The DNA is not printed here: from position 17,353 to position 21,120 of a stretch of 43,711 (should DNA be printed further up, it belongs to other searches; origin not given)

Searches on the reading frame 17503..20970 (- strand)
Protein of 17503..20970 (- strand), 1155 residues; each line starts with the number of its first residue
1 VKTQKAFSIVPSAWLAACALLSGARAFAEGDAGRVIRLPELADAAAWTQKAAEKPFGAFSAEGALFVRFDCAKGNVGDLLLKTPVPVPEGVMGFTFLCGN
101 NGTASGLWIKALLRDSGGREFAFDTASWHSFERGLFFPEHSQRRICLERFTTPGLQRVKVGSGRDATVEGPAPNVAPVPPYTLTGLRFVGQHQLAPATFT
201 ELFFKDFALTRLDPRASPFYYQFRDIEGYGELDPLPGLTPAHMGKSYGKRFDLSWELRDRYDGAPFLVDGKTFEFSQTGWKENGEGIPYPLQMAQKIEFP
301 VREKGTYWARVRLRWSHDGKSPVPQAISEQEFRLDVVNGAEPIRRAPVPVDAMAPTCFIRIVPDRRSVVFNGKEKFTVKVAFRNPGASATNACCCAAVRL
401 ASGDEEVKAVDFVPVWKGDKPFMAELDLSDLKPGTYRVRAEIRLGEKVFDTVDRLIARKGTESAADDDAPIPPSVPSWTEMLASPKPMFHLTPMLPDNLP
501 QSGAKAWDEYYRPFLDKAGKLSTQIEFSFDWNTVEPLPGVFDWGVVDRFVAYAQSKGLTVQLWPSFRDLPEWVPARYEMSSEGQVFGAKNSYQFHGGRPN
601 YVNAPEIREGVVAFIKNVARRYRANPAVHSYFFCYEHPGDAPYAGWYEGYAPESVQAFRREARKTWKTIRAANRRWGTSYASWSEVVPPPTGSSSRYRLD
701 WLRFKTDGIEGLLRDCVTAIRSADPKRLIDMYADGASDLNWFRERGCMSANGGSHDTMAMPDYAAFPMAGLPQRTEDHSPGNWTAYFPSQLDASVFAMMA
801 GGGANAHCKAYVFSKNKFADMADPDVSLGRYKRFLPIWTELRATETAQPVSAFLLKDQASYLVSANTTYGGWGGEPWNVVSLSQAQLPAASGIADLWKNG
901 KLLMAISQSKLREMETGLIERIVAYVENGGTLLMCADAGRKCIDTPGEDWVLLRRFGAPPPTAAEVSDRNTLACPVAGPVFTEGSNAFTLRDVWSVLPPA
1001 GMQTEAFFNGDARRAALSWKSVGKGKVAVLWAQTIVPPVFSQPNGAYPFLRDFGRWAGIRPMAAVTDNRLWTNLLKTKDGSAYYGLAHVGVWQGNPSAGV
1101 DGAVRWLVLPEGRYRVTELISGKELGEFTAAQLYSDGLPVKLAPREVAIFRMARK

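Call 6: search_protein_families(library=pfam, proteins=[window:17503-20970:-], max_evalue=0.01)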
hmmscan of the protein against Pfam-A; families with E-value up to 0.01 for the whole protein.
window:17503-20970:- (1155 aa): 2 families
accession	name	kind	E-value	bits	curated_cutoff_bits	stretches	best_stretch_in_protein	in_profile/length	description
PF02449.21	Glyco_hydro_42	-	7.7e-23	81.9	21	1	528-730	31-234/376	Beta-galactosidase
PF08532.16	Glyco_hydro_42M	-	0.0024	17.8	25.8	1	914-1028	69-182/207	Beta-galactosidase trimerisation domain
